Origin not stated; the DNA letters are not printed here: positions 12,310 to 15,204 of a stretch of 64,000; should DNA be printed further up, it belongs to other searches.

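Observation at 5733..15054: Three adjacent giant secreted beta-propeller proteins sharing a T9SS/FlgD-Ig-type C-terminal domain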

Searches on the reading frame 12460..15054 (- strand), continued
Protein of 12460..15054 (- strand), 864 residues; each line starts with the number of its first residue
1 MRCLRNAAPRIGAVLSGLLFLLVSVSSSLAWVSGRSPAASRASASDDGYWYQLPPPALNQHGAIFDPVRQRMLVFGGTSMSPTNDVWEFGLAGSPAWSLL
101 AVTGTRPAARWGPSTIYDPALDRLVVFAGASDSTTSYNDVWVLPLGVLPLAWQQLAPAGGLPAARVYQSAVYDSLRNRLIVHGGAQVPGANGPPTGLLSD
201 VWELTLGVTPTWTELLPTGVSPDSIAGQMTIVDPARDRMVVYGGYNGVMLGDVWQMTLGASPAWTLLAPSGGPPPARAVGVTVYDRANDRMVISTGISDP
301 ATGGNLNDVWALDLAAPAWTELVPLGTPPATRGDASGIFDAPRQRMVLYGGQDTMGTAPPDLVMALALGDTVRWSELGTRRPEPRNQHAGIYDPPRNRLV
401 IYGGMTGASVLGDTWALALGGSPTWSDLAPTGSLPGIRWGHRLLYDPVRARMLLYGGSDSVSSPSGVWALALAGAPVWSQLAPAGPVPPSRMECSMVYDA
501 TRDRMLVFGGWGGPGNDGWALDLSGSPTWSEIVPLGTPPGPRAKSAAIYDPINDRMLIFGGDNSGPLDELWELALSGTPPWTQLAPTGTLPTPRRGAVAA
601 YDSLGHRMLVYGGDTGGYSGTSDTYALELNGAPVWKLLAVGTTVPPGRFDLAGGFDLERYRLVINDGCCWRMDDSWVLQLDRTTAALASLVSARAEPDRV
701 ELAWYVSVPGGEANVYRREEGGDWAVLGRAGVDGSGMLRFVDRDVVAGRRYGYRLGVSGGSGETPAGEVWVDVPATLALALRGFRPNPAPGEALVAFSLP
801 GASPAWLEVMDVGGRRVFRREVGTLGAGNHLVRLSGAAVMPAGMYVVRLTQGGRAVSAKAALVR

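Call 80: find_encoding_contigs(protein=P0318, flank=7000, max_places=2)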
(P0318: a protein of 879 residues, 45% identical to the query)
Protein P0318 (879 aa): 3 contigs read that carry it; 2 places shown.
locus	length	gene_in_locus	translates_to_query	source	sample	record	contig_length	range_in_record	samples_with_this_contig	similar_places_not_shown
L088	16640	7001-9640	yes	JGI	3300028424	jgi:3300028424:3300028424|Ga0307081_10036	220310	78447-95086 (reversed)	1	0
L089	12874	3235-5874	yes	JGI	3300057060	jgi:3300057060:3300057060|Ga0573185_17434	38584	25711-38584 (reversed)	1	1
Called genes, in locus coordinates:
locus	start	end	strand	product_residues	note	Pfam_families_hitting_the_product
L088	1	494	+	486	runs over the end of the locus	PF13474:SnoaL_3, PF07676:PD40 (faint)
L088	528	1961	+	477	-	PF00144:Beta-lactamase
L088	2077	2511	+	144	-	PF09719:C_GCAxxG_C_C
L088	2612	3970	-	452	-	-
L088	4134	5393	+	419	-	PF01546:Peptidase_M20, PF07687:M20_dimer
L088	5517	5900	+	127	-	PF02261:Asp_decarbox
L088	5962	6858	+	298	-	PF00892:EamA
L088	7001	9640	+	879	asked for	PF24681:Kelch_KLHDC2_KLHL20_DRC7, PF13415:Beta-prop_FBX42, PF24981:Beta-prop_ATRN-LZTR1, PF24681:Kelch_KLHDC2_KLHL20_DRC7, PF24981:Beta-prop_ATRN-LZTR1, PF13415:Beta-prop_FBX42, PF24681:Kelch_KLHDC2_KLHL20_DRC7, PF13415:Beta-prop_FBX42, +15 more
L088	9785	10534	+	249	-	-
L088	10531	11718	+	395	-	PF00108:Thiolase_N, PF22691:Thiolase_C_1, PF02803:Thiolase_C (weak)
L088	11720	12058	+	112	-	PF12172:zf-ChsH2 (faint), PF01796:OB_ChsH2_C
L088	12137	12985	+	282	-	PF00941:FAD_binding_5, PF03450:CO_deh_flav_C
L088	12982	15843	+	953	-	PF00111:Fer2 (weak), PF01799:Fer2_2, PF01315:Ald_Xan_dh_C, PF02738:MoCoBD_1, PF20256:MoCoBD_2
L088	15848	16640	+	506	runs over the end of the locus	PF27530:HMA_AllF_N, PF02629:CoA_binding, PF00549:Ligase_CoA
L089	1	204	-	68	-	?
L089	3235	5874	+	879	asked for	PF24681:Kelch_KLHDC2_KLHL20_DRC7, PF13415:Beta-prop_FBX42, PF24981:Beta-prop_ATRN-LZTR1, PF24681:Kelch_KLHDC2_KLHL20_DRC7, PF24981:Beta-prop_ATRN-LZTR1, PF13415:Beta-prop_FBX42, PF24681:Kelch_KLHDC2_KLHL20_DRC7, PF13415:Beta-prop_FBX42, +15 more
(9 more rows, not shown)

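Call 81: find_encoding_contigs(protein=P0309, flank=7000, max_places=2)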
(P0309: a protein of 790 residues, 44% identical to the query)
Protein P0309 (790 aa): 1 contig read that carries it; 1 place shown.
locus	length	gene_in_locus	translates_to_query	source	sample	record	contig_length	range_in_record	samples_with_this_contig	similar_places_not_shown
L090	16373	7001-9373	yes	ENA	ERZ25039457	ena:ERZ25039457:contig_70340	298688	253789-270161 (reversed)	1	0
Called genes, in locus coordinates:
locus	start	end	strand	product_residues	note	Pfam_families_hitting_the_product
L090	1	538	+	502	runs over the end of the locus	-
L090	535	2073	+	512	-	PF03561:Allantoicase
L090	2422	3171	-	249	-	PF22484:DUF6986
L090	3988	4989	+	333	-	PF00248:Aldo_ket_red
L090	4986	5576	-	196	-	PF00857:Isochorismatase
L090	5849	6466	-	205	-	-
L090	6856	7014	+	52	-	-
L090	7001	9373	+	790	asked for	PF24681:Kelch_KLHDC2_KLHL20_DRC7, PF24981:Beta-prop_ATRN-LZTR1, PF13415:Beta-prop_FBX42, PF24681:Kelch_KLHDC2_KLHL20_DRC7, PF13415:Beta-prop_FBX42, PF24981:Beta-prop_ATRN-LZTR1, PF13415:Beta-prop_FBX42, PF13854:Kelch_HCF, +14 more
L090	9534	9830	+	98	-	PF00909:Ammonium_transp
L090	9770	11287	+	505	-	PF00909:Ammonium_transp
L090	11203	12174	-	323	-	PF24400:DUF7544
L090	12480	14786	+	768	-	-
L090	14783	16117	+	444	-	PF13205:Big_5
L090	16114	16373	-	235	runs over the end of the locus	PF00480:ROK (weak)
